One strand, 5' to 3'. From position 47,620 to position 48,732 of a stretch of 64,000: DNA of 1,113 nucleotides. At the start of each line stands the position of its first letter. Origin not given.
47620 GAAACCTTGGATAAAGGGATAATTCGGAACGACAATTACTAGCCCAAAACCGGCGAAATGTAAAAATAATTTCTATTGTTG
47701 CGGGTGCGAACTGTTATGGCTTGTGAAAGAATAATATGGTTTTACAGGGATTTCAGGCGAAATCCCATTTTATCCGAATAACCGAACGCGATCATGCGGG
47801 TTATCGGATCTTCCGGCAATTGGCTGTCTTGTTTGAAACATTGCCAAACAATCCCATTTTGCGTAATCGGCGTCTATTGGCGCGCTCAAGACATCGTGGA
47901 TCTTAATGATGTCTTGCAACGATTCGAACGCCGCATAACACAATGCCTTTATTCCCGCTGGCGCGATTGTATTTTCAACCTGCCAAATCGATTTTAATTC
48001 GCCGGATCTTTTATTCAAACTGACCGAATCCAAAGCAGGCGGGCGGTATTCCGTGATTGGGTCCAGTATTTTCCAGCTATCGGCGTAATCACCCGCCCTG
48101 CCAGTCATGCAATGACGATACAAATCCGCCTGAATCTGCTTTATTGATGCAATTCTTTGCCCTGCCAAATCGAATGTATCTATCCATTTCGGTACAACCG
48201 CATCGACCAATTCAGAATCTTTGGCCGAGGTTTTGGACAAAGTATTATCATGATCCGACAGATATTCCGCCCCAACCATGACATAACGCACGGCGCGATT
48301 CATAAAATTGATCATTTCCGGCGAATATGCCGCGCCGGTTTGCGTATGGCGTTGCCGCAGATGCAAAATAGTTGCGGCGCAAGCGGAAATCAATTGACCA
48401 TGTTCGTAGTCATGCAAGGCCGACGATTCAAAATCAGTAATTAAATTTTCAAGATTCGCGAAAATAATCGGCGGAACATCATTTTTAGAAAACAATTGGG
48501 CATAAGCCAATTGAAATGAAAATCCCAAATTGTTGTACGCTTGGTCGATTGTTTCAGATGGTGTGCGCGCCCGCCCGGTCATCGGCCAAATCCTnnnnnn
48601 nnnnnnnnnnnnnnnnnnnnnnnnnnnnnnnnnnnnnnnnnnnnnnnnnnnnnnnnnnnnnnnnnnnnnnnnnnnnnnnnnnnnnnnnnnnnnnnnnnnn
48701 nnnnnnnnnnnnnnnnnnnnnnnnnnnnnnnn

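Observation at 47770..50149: Three-gene block of unknown function between pdhA and mfd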

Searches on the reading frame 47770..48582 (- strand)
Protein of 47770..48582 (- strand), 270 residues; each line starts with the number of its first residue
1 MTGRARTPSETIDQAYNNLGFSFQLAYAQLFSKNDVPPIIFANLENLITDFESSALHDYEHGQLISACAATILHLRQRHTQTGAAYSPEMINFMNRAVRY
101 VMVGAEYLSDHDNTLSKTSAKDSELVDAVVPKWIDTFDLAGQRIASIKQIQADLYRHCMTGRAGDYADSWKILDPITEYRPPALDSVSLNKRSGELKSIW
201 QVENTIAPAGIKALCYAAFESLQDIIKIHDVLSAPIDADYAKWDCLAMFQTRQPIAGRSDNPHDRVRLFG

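Call 3: search_protein_families(library=pfam, proteins=[window:47770-48582:-], max_evalue=1)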
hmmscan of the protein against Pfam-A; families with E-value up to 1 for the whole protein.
window:47770-48582:- (270 aa): 0 families

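Call 4: search_protein_families(library=ncbifam, proteins=[window:47770-48582:-], max_evalue=1)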
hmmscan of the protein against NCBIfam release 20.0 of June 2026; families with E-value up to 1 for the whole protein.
window:47770-48582:- (270 aa): 0 families

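Call 7: find_encoding_contigs(protein=window:47770-48582:-, flank=10000, max_places=6)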
Protein window:47770-48582:- (270 aa): 3 contigs read that carry it; 2 places shown.
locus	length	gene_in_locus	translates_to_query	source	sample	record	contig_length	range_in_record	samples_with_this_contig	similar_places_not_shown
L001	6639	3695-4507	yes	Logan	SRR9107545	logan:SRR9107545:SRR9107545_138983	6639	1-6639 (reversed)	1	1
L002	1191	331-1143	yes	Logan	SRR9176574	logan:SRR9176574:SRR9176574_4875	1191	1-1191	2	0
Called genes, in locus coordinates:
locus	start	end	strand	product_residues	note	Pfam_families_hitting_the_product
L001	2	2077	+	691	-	?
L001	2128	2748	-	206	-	-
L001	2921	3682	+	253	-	-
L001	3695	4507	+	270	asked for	-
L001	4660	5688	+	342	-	PF00676:E1_dh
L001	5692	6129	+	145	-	-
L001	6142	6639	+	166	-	?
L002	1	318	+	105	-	?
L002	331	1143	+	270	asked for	-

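Call 8: find_homologous_proteins(query=window:47770-48582:-, max_evalue=0.01)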
Query window:47770-48582:- (270 aa): 1 proteins with E <= 0.01 among 440 candidates.
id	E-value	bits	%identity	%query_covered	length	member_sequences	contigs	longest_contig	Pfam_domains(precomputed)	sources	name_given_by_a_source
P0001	1.7e-179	613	100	100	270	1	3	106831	-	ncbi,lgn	-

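Call 56: search_protein_families(library=padloc, proteins=[window:47770-48582:-], max_evalue=1)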
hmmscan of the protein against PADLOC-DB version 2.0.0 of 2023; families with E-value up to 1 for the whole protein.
window:47770-48582:- (270 aa): 0 families

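Call 57: search_protein_families(library=phrogs, proteins=[window:47770-48582:-], max_evalue=1)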
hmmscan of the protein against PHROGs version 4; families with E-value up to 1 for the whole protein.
window:47770-48582:- (270 aa): 2 families
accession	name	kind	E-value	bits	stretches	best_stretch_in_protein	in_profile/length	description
phrog_14518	-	unknown function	0.0037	18.1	1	14-57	21-64/125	-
phrog_21046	-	unknown function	0.052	14.7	1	85-181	16-104/133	-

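Call 74: search_solved_structures(query=A8, max_evalue=10)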
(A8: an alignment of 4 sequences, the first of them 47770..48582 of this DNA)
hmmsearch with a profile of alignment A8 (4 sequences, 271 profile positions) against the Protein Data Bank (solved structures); distinct sequences matched with E-value up to 10: 4.
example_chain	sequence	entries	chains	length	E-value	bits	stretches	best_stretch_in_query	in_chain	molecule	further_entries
6g6o_A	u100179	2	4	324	0.11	15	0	188-245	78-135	Ika8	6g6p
8wuw_A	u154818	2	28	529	0.5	12.8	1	144-236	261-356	Chaperonin GroEL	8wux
2pon_B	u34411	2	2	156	1.7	11.1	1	6-44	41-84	Apoptosis regulator Bcl-X | Bcl-2-like protein 1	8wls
4ppi_A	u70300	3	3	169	1.9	10.9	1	6-44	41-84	Bcl-2-like protein 1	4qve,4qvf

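Call 84: find_encoding_contigs(protein=P0010, flank=5000, max_places=3)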
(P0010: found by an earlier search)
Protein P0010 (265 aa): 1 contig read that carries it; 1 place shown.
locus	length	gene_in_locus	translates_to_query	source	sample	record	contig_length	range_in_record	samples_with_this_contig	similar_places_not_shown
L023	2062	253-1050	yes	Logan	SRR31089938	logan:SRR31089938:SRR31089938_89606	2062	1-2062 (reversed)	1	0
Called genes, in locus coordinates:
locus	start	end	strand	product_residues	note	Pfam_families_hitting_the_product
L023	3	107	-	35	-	?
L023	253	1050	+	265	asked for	-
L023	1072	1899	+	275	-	-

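Call 89: search_dna_similar(query=window:47770-48582:-, collection=phages, mode=protein, max_evalue=0.01, max_rows=10)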
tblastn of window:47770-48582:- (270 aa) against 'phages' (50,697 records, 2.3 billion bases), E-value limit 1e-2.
No match.

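Call 90: search_dna_similar(query=window:47770-48582:-, collection=plasmids, mode=protein, max_evalue=0.01, max_rows=10)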
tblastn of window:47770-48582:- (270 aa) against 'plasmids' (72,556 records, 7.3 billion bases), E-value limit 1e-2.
No match.
